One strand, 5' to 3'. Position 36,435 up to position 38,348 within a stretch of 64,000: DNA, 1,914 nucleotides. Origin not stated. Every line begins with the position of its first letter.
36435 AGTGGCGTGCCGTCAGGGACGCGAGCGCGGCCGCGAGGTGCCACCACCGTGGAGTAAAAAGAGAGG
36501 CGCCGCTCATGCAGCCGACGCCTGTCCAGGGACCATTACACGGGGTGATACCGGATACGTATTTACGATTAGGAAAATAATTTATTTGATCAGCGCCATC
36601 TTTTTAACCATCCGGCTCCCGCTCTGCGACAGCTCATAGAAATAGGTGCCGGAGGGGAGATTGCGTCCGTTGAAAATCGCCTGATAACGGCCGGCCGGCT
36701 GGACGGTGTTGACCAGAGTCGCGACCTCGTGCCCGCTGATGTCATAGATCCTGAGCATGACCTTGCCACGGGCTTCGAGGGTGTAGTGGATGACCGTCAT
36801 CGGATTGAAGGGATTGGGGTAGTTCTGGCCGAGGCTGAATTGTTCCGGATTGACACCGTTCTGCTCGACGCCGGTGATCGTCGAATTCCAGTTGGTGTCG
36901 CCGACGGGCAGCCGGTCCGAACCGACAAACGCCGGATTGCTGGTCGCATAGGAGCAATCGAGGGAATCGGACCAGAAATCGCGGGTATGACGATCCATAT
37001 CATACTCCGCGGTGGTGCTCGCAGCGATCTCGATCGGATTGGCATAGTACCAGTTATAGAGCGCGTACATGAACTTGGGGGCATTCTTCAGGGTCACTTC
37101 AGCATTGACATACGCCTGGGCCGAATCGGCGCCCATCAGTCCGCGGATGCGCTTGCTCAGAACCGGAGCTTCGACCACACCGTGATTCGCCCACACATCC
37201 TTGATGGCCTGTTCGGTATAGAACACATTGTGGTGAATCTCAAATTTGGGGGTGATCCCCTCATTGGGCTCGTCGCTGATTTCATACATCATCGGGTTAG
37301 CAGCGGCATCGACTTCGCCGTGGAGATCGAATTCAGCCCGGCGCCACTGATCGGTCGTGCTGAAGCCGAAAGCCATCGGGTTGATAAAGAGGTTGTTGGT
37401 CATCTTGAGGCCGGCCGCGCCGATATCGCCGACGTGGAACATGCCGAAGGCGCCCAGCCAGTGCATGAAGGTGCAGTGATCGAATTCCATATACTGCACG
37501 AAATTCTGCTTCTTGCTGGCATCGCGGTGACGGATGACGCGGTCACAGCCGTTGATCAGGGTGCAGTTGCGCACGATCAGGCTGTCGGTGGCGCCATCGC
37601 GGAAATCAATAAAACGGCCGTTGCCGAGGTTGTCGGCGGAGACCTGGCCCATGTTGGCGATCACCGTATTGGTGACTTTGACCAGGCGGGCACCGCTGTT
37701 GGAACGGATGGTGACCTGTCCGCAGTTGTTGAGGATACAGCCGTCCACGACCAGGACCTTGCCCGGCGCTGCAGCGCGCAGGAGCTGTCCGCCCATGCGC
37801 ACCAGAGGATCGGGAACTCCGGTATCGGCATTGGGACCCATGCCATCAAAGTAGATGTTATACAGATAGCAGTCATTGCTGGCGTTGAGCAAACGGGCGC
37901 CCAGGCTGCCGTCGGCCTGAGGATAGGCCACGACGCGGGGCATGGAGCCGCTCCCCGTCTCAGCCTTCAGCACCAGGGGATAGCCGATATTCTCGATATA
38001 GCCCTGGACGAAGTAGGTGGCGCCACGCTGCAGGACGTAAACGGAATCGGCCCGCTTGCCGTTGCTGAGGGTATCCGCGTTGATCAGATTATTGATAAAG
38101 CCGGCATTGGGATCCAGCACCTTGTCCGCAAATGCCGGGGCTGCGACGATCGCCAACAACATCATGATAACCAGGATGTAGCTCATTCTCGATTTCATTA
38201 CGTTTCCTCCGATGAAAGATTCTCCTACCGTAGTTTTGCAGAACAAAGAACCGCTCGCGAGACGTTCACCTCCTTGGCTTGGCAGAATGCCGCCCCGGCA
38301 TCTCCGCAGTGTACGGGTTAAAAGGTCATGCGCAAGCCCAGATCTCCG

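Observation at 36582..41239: SusD-less glycan-capture pair: TonB-dependent receptor plus T9SS-exported beta-helix protein heading a 23-kb enzyme array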

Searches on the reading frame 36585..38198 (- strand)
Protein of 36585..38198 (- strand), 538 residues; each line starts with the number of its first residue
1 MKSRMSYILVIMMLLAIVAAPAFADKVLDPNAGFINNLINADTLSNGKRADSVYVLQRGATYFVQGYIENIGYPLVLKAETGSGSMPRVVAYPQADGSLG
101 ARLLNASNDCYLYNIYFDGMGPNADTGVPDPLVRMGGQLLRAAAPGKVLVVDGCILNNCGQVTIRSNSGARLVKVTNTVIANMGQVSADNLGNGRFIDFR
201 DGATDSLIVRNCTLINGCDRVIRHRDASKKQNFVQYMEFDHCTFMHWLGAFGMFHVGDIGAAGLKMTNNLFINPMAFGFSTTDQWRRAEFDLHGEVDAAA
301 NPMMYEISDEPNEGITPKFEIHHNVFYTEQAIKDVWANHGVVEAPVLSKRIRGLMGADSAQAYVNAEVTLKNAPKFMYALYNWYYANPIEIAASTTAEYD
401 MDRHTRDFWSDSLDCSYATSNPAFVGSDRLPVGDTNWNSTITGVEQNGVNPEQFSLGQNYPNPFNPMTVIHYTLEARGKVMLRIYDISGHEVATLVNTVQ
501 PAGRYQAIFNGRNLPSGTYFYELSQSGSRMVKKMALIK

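Call 3: search_protein_families(library=pfam, proteins=[window:36585-38198:-], max_evalue=0.01)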
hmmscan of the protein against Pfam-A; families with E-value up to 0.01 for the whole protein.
window:36585-38198:- (538 aa): 5 families
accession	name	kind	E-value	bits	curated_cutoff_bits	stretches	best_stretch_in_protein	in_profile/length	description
PF18962.6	Por_Secre_tail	-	3.4e-08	34.1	27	1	460-534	2-73/75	Secretion system C-terminal sorting domain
PF13860.13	FlgD_ig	-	0.0011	19.4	27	1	475-525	20-75/79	FlgD Ig-like domain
PF13585.12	CHU_C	-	0.0013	19.2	27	1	476-528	25-75/86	CHU_C Type IX secretion signal domain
PF13229.12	Beta_helix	-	0.0024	18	25.9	1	148-282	33-145/158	Right handed beta helix region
PF16318.11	DUF4957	-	0.0048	17.2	30.8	0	148-216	76-141/142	Domain of unknown function (DUF4957)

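Call 4: search_protein_families(library=ncbifam, proteins=[window:36585-38198:-], max_evalue=0.01)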
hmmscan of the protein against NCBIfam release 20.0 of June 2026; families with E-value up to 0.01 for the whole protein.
window:36585-38198:- (538 aa): 4 families
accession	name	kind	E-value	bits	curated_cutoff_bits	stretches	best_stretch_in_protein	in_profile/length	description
TIGR04183.1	Por_Secre_tail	domain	1.1e-08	35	23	1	460-533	2-68/72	T9SS type A sorting domain-containing protein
NF038113.1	T9SSA_dep_M36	equivalog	7.2e-08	31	885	1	445-534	784-866/869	T9SS-dependent M36 family metallopeptidase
NF052323.1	T9SSA_dep_M6i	equivalog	1.3e-06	26.7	600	1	458-524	959-1025/1043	T9SS-dependent M6-like inactivated metalloprotease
NF033707.1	T9SS_sortase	equivalog_domain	0.003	15.2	420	1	457-524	999-1076/1095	type IX secretion system sortase PorU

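Call 7: find_homologous_proteins(query=window:36585-38198:-, max_evalue=0.001)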
Query window:36585-38198:- (538 aa): 1996 proteins with E <= 0.001 among 8000 candidates; the best 120 are listed.
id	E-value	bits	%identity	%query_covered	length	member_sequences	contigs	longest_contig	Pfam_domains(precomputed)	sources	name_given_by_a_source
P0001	0.0e+0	1238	100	99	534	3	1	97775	PF18962.8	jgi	-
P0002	5.9e-260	881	68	100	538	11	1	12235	PF18962.8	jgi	-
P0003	5.5e-188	644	53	99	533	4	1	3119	PF18962.8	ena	-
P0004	5.2e-185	634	54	100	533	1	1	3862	PF18962.8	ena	-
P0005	4.6e-175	601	52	99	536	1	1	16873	PF13585.13,PF18962.8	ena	-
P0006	1.5e-168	580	49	99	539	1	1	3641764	PF18962.8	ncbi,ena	-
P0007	2.6e-159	549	48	97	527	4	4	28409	PF18962.8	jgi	jgi:hypothetical protein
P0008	1.4e-157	544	48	99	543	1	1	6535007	PF18962.8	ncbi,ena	-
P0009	1.4e-156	540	48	99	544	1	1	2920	PF18962.8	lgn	-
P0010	1.1e-155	537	47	99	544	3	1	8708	PF18962.8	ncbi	-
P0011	7.3e-155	535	48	90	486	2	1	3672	PF18962.8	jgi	-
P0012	2.4e-152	526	49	100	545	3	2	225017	PF18962.8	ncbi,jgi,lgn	-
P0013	5.5e-149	515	46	98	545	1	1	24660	PF18962.8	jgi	jgi:hypothetical protein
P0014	6.1e-148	512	46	99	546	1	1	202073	PF18962.8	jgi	jgi:hypothetical protein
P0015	2.2e-147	510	48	95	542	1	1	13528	PF18962.8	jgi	jgi:Secretion system C-terminal sorting domain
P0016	2.4e-147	510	49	93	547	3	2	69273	PF18962.8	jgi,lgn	-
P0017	1.4e-145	504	46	96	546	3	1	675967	PF16318.12,PF18962.8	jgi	-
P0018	1.4e-142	494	46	99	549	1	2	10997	PF18962.8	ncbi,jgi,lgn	ncbi:MAG: T9SS type A sorting domain-containing protein [Ignavibacteria bacterium]|jgi:hypothetical 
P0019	8.3e-142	491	44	100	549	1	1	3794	PF16318.12,PF18962.8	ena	-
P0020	1.7e-141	490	46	96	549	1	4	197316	PF18962.8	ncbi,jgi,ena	jgi:hypothetical protein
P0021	1.5e-140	487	46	96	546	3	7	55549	PF18962.8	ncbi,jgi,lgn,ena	jgi:hypothetical protein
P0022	1.8e-140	487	44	100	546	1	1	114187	PF18962.8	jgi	jgi:hypothetical protein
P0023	8.8e-140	485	44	95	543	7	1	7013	PF18962.8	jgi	jgi:hypothetical protein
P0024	1.2e-138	481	43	99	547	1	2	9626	PF18962.8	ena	-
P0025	2.3e-138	480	44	99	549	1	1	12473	PF16318.12,PF18962.8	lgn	-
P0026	6.5e-138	479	45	99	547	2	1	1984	PF18962.8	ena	-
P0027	2.5e-137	477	42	99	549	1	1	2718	PF18962.8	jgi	jgi:hypothetical protein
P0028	8.4e-133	462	43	99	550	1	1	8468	PF18962.8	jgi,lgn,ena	-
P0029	1.5e-124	434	53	67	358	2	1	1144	PF18962.8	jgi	jgi:hypothetical protein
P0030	4.2e-84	301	35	99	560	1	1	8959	PF18962.8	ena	-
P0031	8.7e-84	300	34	99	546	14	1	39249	PF18962.8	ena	-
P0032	7.6e-83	297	35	100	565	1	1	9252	PF18962.8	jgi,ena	-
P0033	2.5e-82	295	34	99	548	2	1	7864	PF18962.8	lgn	-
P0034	3.3e-82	295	34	94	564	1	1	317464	PF18962.8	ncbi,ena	-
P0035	6.0e-82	294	36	95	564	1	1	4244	PF18962.8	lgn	-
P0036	3.1e-79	285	35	94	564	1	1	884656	PF18962.8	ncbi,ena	-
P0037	8.9e-78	280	34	100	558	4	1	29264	PF18962.8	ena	-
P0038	3.9e-77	278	34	99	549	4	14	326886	PF18962.8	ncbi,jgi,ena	jgi:hypothetical protein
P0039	1.2e-76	276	33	99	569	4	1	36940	PF18962.8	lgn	-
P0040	7.3e-76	274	34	94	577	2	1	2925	PF18962.8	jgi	jgi:hypothetical protein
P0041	1.1e-75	273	34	94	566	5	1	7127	PF18962.8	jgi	jgi:hypothetical protein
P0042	1.4e-75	273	36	94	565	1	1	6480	PF18962.8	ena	-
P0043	1.5e-75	273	33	100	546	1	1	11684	PF18962.8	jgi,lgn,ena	-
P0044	1.6e-75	273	34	97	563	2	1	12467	PF18962.8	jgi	jgi:hypothetical protein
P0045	6.4e-75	271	35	100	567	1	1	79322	PF18962.8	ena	-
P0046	3.7e-74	268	33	97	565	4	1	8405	PF18962.8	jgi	jgi:hypothetical protein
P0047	8.9e-74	267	32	99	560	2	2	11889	PF18962.8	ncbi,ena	ncbi:MAG TPA: T9SS type A sorting domain-containing protein [Bacteroidota bacterium]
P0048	1.1e-73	267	33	99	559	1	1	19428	PF18962.8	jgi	jgi:hypothetical protein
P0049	1.3e-73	266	33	97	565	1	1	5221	PF18962.8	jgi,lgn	jgi:hypothetical protein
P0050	1.8e-73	266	34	94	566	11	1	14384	PF18962.8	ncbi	-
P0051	1.8e-73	266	32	100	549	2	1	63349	PF18962.8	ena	-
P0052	1.8e-73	266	35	93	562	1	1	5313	PF18962.8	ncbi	-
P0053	9.5e-73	264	33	100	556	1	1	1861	PF18962.8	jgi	jgi:hypothetical protein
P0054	1.4e-72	263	33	95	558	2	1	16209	PF18962.8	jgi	jgi:hypothetical protein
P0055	2.1e-72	262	34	94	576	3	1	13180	PF18962.8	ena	-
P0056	3.8e-72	262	32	99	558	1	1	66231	PF18962.8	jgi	-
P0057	5.9e-72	261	33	100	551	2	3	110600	PF18962.8,PF13860.13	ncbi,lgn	-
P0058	8.3e-72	260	35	94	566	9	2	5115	PF18962.8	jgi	jgi:hypothetical protein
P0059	2.0e-71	259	35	94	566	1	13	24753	PF18962.8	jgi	jgi:hypothetical protein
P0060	3.2e-70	255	31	99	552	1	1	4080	PF18962.8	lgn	-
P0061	5.0e-70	255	32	99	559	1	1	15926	PF18962.8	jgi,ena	-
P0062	2.0e-68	249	34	91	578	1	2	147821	PF18962.8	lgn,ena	-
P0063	1.1e-67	247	33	94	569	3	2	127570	PF18962.8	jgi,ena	-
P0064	5.0e-67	245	33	94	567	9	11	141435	PF18962.8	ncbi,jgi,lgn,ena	jgi:hypothetical protein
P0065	7.1e-67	244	34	93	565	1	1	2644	PF18962.8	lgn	-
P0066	1.6e-66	243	34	94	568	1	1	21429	PF18962.8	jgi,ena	-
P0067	4.2e-66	242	31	99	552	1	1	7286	PF18962.8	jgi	jgi:hypothetical protein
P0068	1.0e-64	237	30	100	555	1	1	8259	PF18962.8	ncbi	ncbi:MAG: T9SS type A sorting domain-containing protein [Ignavibacteriaceae bacterium]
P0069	1.5e-64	237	32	90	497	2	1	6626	PF18962.8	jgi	jgi:hypothetical protein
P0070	3.8e-64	235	32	94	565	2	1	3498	PF18962.8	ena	-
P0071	2.6e-63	232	30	81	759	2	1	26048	PF18962.8,PF13860.13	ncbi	-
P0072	8.2e-61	224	32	97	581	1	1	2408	PF18962.8,PF13860.13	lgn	-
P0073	4.8e-60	222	32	93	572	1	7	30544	PF18962.8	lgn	-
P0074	7.2e-58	214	30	100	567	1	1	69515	PF18962.8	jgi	jgi:hypothetical protein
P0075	1.2e-56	210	31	100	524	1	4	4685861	PF18962.8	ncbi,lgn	-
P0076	9.0e-55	204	33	73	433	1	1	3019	PF18962.8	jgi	jgi:hypothetical protein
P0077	7.6e-52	195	33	73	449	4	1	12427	PF18962.8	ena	-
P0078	7.2e-44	168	29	100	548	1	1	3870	PF18962.8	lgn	-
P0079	4.4e-41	159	29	93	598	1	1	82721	PF18962.8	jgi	jgi:hypothetical protein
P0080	2.1e-38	150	28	100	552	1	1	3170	PF18962.8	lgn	-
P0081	4.4e-36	143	35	53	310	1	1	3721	PF18962.8,PF13860.13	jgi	jgi:hypothetical protein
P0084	1.9e-28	117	27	75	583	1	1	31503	PF18962.8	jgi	jgi:hypothetical protein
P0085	8.5e-28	115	26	96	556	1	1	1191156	PF18962.8,PF13860.13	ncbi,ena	-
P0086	6.3e-27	112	25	100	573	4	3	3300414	PF18962.8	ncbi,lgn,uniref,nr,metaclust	ncbi:hypothetical protein MROS_0982 [Melioribacter roseus P3M-2]|uniref:Secretion system C-terminal 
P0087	1.2e-26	111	26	94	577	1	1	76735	PF18962.8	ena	-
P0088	2.6e-26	110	26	100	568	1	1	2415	PF18962.8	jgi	jgi:hypothetical protein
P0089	5.1e-26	109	24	99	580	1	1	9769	PF18962.8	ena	-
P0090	7.9e-26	109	45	18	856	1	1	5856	PF13229.13,PF18962.8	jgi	jgi:hypothetical protein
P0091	1.1e-25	108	27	75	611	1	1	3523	PF18962.8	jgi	jgi:hypothetical protein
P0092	1.6e-25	108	38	24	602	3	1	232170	PF18962.8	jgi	jgi:hypothetical protein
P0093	1.0e-24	105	27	75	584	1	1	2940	PF13229.13,PF18962.8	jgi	-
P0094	1.8e-24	104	26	93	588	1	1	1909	PF18962.8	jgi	-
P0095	3.0e-24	104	25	99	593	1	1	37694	PF13229.13,PF18962.8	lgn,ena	-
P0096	4.0e-24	103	46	20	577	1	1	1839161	PF18962.8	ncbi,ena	-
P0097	4.2e-24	103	55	18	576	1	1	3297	PF18962.8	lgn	-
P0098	5.8e-24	103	48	21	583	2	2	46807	PF18962.8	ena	-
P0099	6.0e-24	103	25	94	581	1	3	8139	PF18962.8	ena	-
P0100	6.6e-24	102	27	94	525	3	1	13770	PF18962.8,PF13860.13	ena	-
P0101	1.2e-23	102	38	21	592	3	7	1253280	PF18962.8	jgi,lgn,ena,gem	-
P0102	1.3e-23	101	50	21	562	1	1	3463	PF13229.13,PF18962.8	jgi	-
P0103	2.4e-23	101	41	24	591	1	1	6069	PF18962.8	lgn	-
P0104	3.4e-23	100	50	20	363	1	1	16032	PF18962.8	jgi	jgi:Secretion system C-terminal sorting domain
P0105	3.5e-23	100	52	18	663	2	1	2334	PF18962.8,PF14686.13,PF00775.28,PF13620.13,PF22904.4,PF17210.10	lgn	-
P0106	6.6e-23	99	25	93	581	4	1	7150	PF18962.8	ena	-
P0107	1.2e-22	98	45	23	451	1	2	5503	PF18962.8,PF13860.13,PF17161.11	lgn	-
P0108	1.4e-22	98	47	20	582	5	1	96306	PF18962.8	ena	-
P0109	1.6e-22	98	57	18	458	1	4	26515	PF18962.8,PF14870.13,PF15902.13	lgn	-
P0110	1.8e-22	98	55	18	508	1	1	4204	PF18962.8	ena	-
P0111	2.3e-22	97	51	18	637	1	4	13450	PF13229.13,PF18962.8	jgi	jgi:hypothetical protein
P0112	5.0e-22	96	25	93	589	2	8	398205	PF18962.8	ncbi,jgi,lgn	jgi:hypothetical protein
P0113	5.4e-22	96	49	20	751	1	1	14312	PF18962.8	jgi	-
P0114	7.9e-22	96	55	18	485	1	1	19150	PF18962.8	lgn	-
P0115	8.6e-22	95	25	93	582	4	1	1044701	PF18962.8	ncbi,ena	-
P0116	8.9e-22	95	41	30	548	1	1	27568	PF14312.13,PF13585.13,PF18962.8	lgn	-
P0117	1.3e-21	95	52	19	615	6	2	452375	PF18962.8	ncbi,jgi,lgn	-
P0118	1.3e-21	95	46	23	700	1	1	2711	PF18962.8,PF00686.26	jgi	-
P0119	1.3e-21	95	50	19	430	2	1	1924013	PF18962.8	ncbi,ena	-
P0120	1.3e-21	95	51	19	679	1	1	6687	PF18962.8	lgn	-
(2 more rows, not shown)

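Call 8: find_encoding_contigs(protein=P0006, flank=8000, max_places=3)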
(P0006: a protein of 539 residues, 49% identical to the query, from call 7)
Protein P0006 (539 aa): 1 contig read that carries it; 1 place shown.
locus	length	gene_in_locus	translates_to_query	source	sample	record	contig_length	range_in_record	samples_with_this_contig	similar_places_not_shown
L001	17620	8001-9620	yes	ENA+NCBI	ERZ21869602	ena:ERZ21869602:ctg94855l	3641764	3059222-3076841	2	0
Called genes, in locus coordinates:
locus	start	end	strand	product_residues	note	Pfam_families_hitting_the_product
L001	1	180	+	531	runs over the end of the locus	PF03577:Peptidase_C69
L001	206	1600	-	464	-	PF00753:Lactamase_B, PF23023:Anti-Pycsar_Apyc1 (faint), PF16661:Lactamase_B_6 (weak), PF10996:Beta-Casp, PF07521:RMMBL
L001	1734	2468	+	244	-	PF08241:Methyltransf_11 (weak)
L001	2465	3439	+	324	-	PF08003:Methyltransf_9, PF08242:Methyltransf_12 (faint), PF13489:Methyltransf_23 (weak), PF13847:Methyltransf_31 (weak), PF08241:Methyltransf_11 (weak), PF13649:Methyltransf_25 (weak)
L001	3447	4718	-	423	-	-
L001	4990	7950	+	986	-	PF13620:CarboxypepD_reg, PF13715:CarbopepD_reg_2, PF07715:Plug, PF00593:TonB_dep_Rec_b-barrel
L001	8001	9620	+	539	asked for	PF18962:Por_Secre_tail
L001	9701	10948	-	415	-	PF02812:ELFV_dehydrog_N, PF00208:ELFV_dehydrog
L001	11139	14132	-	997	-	PF01326:PPDK_N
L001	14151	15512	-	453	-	PF02812:ELFV_dehydrog_N, PF00208:ELFV_dehydrog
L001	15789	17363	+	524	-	PF00370:FGGY_N, PF02782:FGGY_C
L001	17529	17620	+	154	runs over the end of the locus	PF00254:FKBP_C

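Call 9: find_encoding_contigs(protein=P0086, flank=8000, max_places=3)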
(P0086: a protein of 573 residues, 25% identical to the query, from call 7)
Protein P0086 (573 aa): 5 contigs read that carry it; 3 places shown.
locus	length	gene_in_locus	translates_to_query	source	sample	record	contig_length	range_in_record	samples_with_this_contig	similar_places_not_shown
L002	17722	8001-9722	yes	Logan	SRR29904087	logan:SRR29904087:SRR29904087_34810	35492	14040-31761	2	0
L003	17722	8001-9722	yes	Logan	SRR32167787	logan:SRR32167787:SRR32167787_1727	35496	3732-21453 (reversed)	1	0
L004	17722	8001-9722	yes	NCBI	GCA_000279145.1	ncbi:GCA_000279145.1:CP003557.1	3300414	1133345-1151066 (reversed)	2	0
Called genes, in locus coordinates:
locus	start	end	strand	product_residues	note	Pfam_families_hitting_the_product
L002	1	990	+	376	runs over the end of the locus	PF13289:SIR2_2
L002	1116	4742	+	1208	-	PF02837:Glyco_hydro_2_N, PF22666:Glyco_hydro_2_N2, PF00703:Glyco_hydro_2, PF02836:Glyco_hydro_2_C, PF13385:Laminin_G_3 (weak), PF16353:LacZ_4, PF02929:Bgal_small_N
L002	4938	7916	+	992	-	PF13620:CarboxypepD_reg, PF13715:CarbopepD_reg_2, PF07715:Plug, PF00593:TonB_dep_Rec_b-barrel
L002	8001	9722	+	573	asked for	PF18962:Por_Secre_tail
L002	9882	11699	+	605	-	PF14587:Glyco_hydr_30_2, PF17189:Glyco_hydro_30C (weak), PF18962:Por_Secre_tail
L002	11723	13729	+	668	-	PF22848:ASD1_dom, PF06964:Alpha-L-AF_C, PF07691:PA14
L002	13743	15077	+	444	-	PF15892:BNR_4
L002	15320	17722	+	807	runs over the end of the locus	PF02837:Glyco_hydro_2_N, PF13364:BetaGal_ABD2 (weak), PF22666:Glyco_hydro_2_N2 (weak), PF00703:Glyco_hydro_2, PF02836:Glyco_hydro_2_C, PF16355:DUF4982, PF18565:Glyco_hydro2_C5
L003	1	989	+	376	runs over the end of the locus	PF13289:SIR2_2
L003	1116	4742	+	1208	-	PF02837:Glyco_hydro_2_N, PF22666:Glyco_hydro_2_N2, PF00703:Glyco_hydro_2, PF02836:Glyco_hydro_2_C, PF13385:Laminin_G_3 (weak), PF16353:LacZ_4, PF02929:Bgal_small_N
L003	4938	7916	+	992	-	PF13620:CarboxypepD_reg, PF13715:CarbopepD_reg_2, PF07715:Plug, PF00593:TonB_dep_Rec_b-barrel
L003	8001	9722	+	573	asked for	PF18962:Por_Secre_tail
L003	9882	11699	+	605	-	PF14587:Glyco_hydr_30_2, PF17189:Glyco_hydro_30C (weak), PF18962:Por_Secre_tail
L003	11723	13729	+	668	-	PF22848:ASD1_dom, PF06964:Alpha-L-AF_C, PF07691:PA14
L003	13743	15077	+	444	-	PF15892:BNR_4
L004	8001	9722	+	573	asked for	PF18962:Por_Secre_tail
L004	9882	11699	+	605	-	PF14587:Glyco_hydr_30_2, PF17189:Glyco_hydro_30C (weak), PF18962:Por_Secre_tail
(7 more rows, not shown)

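Call 17: search_solved_structures(query=A1, max_evalue=1, show_alignments=2)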
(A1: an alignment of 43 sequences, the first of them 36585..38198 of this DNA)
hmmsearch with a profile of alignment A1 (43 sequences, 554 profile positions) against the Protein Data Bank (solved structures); distinct sequences matched with E-value up to 1: 3.
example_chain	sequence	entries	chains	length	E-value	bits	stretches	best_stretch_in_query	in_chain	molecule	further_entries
5gt5_A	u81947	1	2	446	0.11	14.5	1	104-185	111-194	Pectate lyase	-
8glj_D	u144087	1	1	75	0.19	13.7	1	476-550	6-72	Por secretion system C-terminal sorting domain-containing protein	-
8glk_D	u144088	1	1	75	0.23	13.4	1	497-551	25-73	Endonuclease I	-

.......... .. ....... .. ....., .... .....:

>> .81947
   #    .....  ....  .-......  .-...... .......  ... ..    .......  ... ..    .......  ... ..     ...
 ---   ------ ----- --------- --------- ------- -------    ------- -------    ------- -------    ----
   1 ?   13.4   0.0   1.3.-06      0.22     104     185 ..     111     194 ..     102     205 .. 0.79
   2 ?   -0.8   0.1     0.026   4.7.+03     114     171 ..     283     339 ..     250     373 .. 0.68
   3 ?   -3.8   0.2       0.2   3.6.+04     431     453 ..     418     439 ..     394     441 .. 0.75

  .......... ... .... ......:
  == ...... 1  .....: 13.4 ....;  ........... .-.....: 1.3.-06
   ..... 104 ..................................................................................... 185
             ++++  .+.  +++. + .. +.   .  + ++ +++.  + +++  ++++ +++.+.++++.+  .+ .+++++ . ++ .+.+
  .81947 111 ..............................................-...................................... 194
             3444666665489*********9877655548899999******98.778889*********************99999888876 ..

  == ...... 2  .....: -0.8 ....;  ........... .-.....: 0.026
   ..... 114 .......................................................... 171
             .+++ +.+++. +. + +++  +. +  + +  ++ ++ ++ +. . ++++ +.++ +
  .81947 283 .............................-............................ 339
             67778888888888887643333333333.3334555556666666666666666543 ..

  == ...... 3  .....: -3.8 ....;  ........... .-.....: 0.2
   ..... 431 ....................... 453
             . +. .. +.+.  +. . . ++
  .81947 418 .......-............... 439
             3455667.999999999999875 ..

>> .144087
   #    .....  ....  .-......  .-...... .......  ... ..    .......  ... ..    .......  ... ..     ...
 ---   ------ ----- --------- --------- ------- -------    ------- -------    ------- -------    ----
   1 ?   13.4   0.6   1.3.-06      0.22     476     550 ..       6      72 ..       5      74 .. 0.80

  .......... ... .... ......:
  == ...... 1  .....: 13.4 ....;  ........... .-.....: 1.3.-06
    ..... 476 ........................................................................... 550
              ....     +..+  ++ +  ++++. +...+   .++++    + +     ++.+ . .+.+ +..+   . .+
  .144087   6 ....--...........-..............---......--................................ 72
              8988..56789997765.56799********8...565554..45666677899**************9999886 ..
